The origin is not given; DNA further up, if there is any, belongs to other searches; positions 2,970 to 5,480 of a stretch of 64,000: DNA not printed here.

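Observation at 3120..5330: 736-aa orphan protein: Mrr/AIPR-like N-terminus plus possible PIN-like C-terminal half; candidate single-gene defence or abortive-infection effector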

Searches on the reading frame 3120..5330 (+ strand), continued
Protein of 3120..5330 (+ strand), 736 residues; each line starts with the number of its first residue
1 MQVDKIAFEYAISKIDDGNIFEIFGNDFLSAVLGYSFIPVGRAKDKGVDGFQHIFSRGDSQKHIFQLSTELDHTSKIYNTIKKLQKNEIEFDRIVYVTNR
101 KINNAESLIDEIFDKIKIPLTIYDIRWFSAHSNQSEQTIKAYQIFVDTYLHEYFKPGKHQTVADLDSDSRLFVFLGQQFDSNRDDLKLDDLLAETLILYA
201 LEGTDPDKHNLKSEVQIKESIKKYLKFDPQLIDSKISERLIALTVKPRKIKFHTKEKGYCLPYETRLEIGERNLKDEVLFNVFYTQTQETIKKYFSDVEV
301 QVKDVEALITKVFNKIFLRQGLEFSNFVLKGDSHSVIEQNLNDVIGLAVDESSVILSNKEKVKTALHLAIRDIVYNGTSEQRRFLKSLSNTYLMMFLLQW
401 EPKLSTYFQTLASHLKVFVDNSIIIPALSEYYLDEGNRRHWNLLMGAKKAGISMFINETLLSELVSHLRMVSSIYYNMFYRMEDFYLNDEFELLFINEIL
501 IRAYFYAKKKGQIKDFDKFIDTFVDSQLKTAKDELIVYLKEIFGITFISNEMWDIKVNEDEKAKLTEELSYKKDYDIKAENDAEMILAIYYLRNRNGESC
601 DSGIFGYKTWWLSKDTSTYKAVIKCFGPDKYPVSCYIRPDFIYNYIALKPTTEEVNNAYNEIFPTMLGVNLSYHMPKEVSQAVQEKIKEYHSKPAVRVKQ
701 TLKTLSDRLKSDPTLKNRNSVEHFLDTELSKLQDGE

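Call 50: search_protein_families(library=pfam, alignment_id=A2, max_evalue=1)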
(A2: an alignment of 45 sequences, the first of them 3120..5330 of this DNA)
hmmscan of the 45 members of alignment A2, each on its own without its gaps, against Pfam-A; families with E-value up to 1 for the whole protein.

A. member 1, window:3120-5330:+ (736 aa): 0 families

B. families by the number of members that match (of 45 scanned): 37 families (the first 25 are shown)
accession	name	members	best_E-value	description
PF04471.18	Mrr_cat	8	0.0013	Restriction endonuclease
PF16289.11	PIN_12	4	0.0012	PIN domain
PF01850.27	PIN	2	0.072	PIN domain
PF24098.1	DUF7380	1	0.0012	Domain of unknown function (DUF7380)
PF05402.18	PqqD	1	0.01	Coenzyme PQQ synthesis protein D (PqqD)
PF13624.11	SurA_N_3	1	0.013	SurA-like N-terminal domain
PF00538.25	Linker_histone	1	0.016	linker histone H1 and H5 family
PF22405.2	STIV-like_capsid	1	0.017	Sulfolobus turreted icosahedral virus 1-like, major capsid protein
PF06227.17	Poxv_Bcl-2-like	1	0.021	Poxvirus Bcl-2-like proteins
PF23831.1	DUF7201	1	0.021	Coiled-coil region of unknown function (DUF7201)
PF02696.19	SelO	1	0.027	Protein adenylyltransferase SelO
PF07341.16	DUF1473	1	0.039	Protein of unknown function (DUF1473)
PF03228.19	Adeno_VII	1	0.041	Adenoviral core protein VII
PF00195.25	Chal_sti_synt_N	1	0.042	Chalcone and stilbene synthases, N-terminal domain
PF21436.2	STT3-PglB_core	1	0.067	STT3/PglB/AglB core domain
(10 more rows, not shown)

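Call 51: fold_search(model_id=the predicted structure, library=viral)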
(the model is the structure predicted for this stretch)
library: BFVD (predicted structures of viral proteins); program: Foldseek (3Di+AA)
matches with E <= 10: 321; with E <= 0.001: 0
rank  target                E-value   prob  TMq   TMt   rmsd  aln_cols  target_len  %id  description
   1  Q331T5                1.6e-02  1.00  0.15  0.47   4.4       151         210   17  (no name in the UniProt tables at hand)
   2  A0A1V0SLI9            2.2e-02  0.16  0.07  0.08  48.5       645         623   11  Dynamin family GTPase [Klosneuvirus KNV1]
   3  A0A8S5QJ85            3.6e-02  1.00  0.15  0.33  13.9       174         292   13  Restriction endonuclease [Siphoviridae sp. ctezl47]
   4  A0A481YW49            4.9e-02  0.98  0.12  0.32  14.5       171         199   12  DNA-directed RNA polymerase subunit 5 [Marseillevirus LCMAC103]
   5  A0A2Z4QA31            6.9e-02  1.00  0.14  0.41   4.1       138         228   15  (no name in the UniProt tables at hand)
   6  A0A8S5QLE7            1.1e-01  1.00  0.14  0.33   5.0       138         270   16  Restriction endonuclease [Siphoviridae sp. ctVCm11]
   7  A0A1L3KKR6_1          1.4e-01  0.11  0.10  0.07  31.0       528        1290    9  (no name in the UniProt tables at hand)
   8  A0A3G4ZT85            1.5e-01  0.41  0.09  0.23  20.8       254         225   13  Uncharacterized protein [Edafosvirus sp.]
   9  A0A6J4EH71            1.7e-01  0.60  0.11  0.25  16.6       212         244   15  (no name in the UniProt tables at hand)
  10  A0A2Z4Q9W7            1.8e-01  1.00  0.14  0.40   4.3       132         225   15  (no name in the UniProt tables at hand)
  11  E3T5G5                1.8e-01  0.75  0.12  0.23  16.0       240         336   10  Uncharacterized protein [Cafeteria roenbergensis virus (strain BV-PW1)]
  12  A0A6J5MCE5            2.3e-01  0.03  0.07  0.06  33.0       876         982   12  Uncharacterized protein (Fragment) [uncultured Caudovirales phage]
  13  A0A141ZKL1            2.8e-01  0.23  0.09  0.14  21.1       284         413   12  (no name in the UniProt tables at hand)
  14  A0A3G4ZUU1            2.8e-01  0.05  0.07  0.07  31.4       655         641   11  Uncharacterized protein [Edafosvirus sp.]
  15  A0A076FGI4            2.9e-01  0.84  0.10  0.30   8.6       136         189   17  Putative RNA polymerase subunit RPB5 [Aureococcus anophagefferens virus]
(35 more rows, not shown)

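Call 71: search_dna_similar(query=window:3120-5330:+, collection=plasmids, mode=protein, max_evalue=0.00001, max_rows=20)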
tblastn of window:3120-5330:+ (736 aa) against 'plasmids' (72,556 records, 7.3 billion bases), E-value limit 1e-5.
Records with a match: 8; places in all: 8; records where one place covers at least 80% of the query: 8.
Best place of each record, by identity: <60% 8.
By first word of the organism name: Escherichia 4; Citrobacter 3; Klebsiella 1.
By predicted mobility (MOB-suite, as given by PLSDB): non-mobilizable 5; mobilizable 2; conjugative 1.
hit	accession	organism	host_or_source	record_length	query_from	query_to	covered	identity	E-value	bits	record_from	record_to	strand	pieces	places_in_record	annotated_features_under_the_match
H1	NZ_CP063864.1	Klebsiella pneumoniae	panda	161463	1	710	96%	23.5%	7e-22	109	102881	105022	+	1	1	hypothetical protein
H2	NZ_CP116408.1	Escherichia coli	Post-treated (biosolid) sample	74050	1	710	96%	23.5%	2e-21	108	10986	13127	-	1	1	hypothetical protein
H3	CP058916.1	Escherichia coli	-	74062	1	710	96%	23.5%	2e-21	108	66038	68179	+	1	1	hypothetical protein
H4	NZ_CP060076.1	Escherichia coli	Homo sapiens,isolate,feces from healthy ...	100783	1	710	96%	23.5%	2e-21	108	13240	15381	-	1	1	hypothetical protein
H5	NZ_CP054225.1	Escherichia coli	Homo sapiens,urine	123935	1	710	96%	23.5%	2e-21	108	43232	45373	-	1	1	hypothetical protein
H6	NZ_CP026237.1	Citrobacter freundii complex sp. CFNIH3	-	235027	1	710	96%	23.5%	2e-21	108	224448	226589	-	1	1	hypothetical protein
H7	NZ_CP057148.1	Citrobacter sp. RHB35-C21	culture,Pooled cattle faecal samples ...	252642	1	710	96%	23.5%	2e-21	108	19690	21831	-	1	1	hypothetical protein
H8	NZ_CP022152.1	Citrobacter freundii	water,wastewater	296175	1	710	96%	23.5%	2e-21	108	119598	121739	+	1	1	hypothetical protein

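Call 72: search_dna_similar(query=window:3120-5330:+, collection=phages, mode=protein, max_evalue=0.00001, max_rows=20)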
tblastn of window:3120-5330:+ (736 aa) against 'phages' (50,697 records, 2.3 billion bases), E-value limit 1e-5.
No match.

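Call 73: find_related_loci(query=A3, collection=viral_contigs, flank=10000)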
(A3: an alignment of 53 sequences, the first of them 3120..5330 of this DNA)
Query A3 (736 aa) in viral_contigs; peptide patterns used: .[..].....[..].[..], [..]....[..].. (x = any residue, [..] = any of these).
10 stretches matched a pattern; 1 encode a relative of the query (tblastn E <= 1e-3); 1 distinct loci.
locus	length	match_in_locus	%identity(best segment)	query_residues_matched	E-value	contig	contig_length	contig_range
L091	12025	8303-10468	32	8-722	3e-100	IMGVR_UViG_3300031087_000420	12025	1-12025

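Call 74: get_annotated_region(hit=H4, flank=10000)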
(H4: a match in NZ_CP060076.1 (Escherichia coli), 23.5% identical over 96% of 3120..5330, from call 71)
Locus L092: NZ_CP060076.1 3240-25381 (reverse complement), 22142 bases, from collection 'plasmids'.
description: Escherichia coli strain G3/10 plasmid pSYM5/6, complete sequence
organism: Escherichia coli (NCBI taxid 562)
taxonomy: Bacteria; Pseudomonadota; Gammaproteobacteria; Enterobacterales; Enterobacteriaceae; Escherichia; Escherichia coli
host: -; source: Homo sapiens,isolate,feces from healthy individual; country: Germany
typing (MOB-suite, as given by PLSDB): non-mobilizable; replicon IncFIA,IncFIB
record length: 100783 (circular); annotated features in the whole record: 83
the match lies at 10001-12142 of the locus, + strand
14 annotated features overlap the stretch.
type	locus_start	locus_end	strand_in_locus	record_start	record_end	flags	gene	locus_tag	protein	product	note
CDS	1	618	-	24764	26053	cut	-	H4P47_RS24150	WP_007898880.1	arsenic transporter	GO:0046685 - response to arsenic-containing substance [Evidence IEA]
CDS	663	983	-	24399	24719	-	-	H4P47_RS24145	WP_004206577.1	transcriptional regulator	-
CDS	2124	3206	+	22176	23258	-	lacI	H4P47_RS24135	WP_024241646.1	DNA-binding transcriptional repressor LacI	-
CDS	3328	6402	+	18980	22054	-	lacZ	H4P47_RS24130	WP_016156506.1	beta-galactosidase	-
CDS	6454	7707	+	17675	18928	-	lacY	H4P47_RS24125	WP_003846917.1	lactose permease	-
CDS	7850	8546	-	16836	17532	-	-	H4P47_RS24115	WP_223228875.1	IS1 family transposase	-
CDS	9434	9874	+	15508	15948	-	-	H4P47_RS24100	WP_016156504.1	hypothetical protein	-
CDS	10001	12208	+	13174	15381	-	-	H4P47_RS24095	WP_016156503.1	hypothetical protein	-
CDS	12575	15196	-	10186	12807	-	-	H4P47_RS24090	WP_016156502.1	TrlF family AAA-like ATPase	-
CDS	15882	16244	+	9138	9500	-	-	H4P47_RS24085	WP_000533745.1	hypothetical protein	-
CDS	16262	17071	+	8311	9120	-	-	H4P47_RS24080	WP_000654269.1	hypothetical protein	-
CDS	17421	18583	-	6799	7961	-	-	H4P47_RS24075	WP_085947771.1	IS3-like element IS3 family transposase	-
CDS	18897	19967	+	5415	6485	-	-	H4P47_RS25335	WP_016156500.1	hypothetical protein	-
CDS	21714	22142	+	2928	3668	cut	-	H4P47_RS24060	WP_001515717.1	tyrosine-type recombinase/integrase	GO:0015074 - DNA integration [Evidence IEA]; GO:0006310 - DNA recombination [Evidence IEA]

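Call 75: get_annotated_region(hit=H1, flank=8000)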
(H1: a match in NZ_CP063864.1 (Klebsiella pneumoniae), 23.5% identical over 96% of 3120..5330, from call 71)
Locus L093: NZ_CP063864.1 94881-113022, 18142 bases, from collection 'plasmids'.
description: Klebsiella pneumoniae strain M63-1 plasmid pM63-1, complete sequence
organism: Klebsiella pneumoniae (NCBI taxid 573)
taxonomy: Bacteria; Pseudomonadota; Gammaproteobacteria; Enterobacterales; Enterobacteriaceae; Klebsiella; Klebsiella pneumoniae
host: -; source: panda; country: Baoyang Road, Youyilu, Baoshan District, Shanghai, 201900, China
typing (MOB-suite, as given by PLSDB): conjugative; replicon IncFIB,IncFII,rep_cluster_2183; relaxase MOBF,MOBF; mating-pair formation MPF_F
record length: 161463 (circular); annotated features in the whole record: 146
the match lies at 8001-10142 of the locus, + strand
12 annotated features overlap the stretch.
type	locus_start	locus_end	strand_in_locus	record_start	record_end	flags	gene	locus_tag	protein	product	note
CDS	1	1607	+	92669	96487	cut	-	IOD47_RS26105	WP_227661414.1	hypothetical protein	-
CDS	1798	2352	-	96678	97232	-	-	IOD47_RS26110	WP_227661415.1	hypothetical protein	-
CDS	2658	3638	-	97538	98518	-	-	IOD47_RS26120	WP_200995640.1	type II toxin-antitoxin system RelB/DinJ family antitoxin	-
CDS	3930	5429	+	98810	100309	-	-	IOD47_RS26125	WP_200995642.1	RES domain-containing protein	-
CDS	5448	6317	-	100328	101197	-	-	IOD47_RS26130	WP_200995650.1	hypothetical protein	-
CDS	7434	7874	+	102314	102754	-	-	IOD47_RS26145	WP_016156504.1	hypothetical protein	-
CDS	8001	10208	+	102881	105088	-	-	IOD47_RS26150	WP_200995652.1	hypothetical protein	-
CDS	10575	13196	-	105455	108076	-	-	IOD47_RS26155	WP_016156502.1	TrlF family AAA-like ATPase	-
CDS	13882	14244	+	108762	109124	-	-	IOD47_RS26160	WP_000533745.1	hypothetical protein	-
CDS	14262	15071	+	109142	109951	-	-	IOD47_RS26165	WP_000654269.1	hypothetical protein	-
CDS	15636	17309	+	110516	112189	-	-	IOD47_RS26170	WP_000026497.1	hypothetical protein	-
CDS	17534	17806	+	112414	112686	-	-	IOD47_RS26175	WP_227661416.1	type II toxin-antitoxin system ParD family antitoxin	GO:0051983 - regulation of chromosome segregation [Evidence IEA]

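Call 83: find_encoding_contigs(protein=P0045, flank=8000, max_places=1)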
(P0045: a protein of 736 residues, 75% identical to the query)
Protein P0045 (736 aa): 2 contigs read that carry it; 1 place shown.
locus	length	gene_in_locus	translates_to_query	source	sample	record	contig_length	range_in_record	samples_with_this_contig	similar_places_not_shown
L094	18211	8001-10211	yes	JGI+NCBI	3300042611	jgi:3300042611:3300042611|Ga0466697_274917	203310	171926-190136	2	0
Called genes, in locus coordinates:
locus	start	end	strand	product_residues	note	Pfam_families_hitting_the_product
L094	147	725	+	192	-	PF02620:YceD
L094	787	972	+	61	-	PF01783:Ribosomal_L32p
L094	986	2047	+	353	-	PF00108:Thiolase_N (faint), PF08545:ACP_syn_III, PF08541:ACP_syn_III_C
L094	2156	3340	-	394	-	PF01619:Pro_dh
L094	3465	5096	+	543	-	PF00171:Aldedh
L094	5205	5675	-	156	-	PF06983:3-dmu-9_3-mt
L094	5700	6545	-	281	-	PF01643:Acyl-ACP_TE, PF20791:Acyl-ACP_TE_C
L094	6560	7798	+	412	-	PF03315:SDH_beta, PF03313:SDH_alpha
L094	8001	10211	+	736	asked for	-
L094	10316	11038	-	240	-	PF00072:Response_reg, PF04397:LytTR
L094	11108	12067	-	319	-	PF06580:His_kinase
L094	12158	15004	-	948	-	PF13620:CarboxypepD_reg, PF13715:CarbopepD_reg_2, PF14905:OMP_b-brl_3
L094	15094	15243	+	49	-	-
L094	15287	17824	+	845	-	PF02861:Clp_N, PF13191:AAA_16 (weak), PF00004:AAA, PF17871:AAA_lid_9, PF02151:UVR (weak), PF07724:AAA_2, PF07728:AAA_5, PF10431:ClpB_D2-small, +11 more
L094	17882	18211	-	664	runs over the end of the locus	-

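Call 84: find_encoding_contigs(protein=P0114, flank=8000, max_places=1)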
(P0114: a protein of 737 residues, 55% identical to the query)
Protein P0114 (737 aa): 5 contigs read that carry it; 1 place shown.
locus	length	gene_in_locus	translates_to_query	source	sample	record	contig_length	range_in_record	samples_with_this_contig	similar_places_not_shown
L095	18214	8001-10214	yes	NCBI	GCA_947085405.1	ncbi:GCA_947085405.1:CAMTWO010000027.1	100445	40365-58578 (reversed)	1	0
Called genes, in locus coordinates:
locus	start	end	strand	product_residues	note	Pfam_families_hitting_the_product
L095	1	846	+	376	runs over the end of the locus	PF13173:AAA_14, PF13635:DUF4143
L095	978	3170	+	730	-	PF13328:HD_4, PF01966:HD, PF04607:RelA_SpoT, PF02824:TGS, PF28438:RelA_RIS, PF13291:ACT_4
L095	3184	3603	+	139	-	PF03652:RuvX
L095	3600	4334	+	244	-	PF00912:Transgly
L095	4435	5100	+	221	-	PF04326:SLFN_AlbA_2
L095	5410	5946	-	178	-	PF00588:SpoU_methylase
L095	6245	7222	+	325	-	PF02485:Branch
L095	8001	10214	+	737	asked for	-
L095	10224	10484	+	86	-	-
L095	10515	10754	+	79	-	PF02086:MethyltransfD12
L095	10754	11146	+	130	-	-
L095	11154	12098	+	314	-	PF13310:Virulence_RhuM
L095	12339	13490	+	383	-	PF02265:S1-P1_nuclease (weak), PF18962:Por_Secre_tail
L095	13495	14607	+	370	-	PF03054:tRNA_Me_trans, PF20259:tRNA_Me_trans_M, PF20258:tRNA_Me_trans_C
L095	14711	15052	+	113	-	PF05635:23S_rRNA_IVP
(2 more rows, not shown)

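Call 85: find_encoding_contigs(protein=P0278, flank=8000, max_places=1)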
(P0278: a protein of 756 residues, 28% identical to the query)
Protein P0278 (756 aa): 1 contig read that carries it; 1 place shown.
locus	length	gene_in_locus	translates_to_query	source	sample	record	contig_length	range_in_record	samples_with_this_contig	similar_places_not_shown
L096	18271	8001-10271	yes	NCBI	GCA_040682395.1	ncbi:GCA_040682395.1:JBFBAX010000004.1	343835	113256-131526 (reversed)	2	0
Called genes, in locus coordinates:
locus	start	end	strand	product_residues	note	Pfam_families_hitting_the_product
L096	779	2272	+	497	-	PF12161:HsdM_N, PF02384:N6_Mtase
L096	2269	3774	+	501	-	PF12161:HsdM_N, PF02384:N6_Mtase, PF01170:UPF0020 (faint), PF07669:Eco57I (weak)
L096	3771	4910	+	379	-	PF01420:Methylase_S (faint)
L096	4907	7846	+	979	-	PF04313:HSDR_N, PF04851:ResIII, PF18766:SWI2_SNF2, PF22679:T1R_D3-like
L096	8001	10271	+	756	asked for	-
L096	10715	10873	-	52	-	-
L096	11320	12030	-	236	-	-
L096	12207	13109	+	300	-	PF08378:NERD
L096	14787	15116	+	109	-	-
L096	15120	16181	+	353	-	-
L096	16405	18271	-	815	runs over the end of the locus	PF00082:Peptidase_S8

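Call 86: find_encoding_contigs(protein=P0288, flank=8000, max_places=1)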
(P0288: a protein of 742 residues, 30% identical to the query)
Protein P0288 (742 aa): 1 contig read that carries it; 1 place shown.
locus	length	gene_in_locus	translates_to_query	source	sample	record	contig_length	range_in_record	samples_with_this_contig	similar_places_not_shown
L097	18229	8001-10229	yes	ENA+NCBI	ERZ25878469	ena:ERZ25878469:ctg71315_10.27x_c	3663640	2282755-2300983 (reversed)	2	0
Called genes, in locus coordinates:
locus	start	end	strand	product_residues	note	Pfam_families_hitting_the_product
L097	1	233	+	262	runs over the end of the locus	PF07715:Plug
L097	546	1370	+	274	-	PF00593:TonB_dep_Rec_b-barrel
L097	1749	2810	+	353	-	PF01628:HrcA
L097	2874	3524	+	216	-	PF01025:GrpE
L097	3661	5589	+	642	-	PF00012:HSP70, PF06723:MreB_Mbl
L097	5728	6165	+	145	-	PF00226:DnaJ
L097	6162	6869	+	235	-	PF00684:DnaJ_CXXCXGXG, PF15777:Anti-TRAP (faint), PF27659:CHP02642 (faint), PF01556:DnaJ_C, PF27439:DnaJ_C_2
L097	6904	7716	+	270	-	PF01113:DapB_N, PF05173:DapB_C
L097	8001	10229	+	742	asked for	-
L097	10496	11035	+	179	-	PF05015:HigB-like_toxin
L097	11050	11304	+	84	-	PF01381:HTH_3 (weak)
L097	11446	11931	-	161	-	-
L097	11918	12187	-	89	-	-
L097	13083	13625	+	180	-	PF01243:PNPOx_N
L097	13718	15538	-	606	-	PF07690:MFS_1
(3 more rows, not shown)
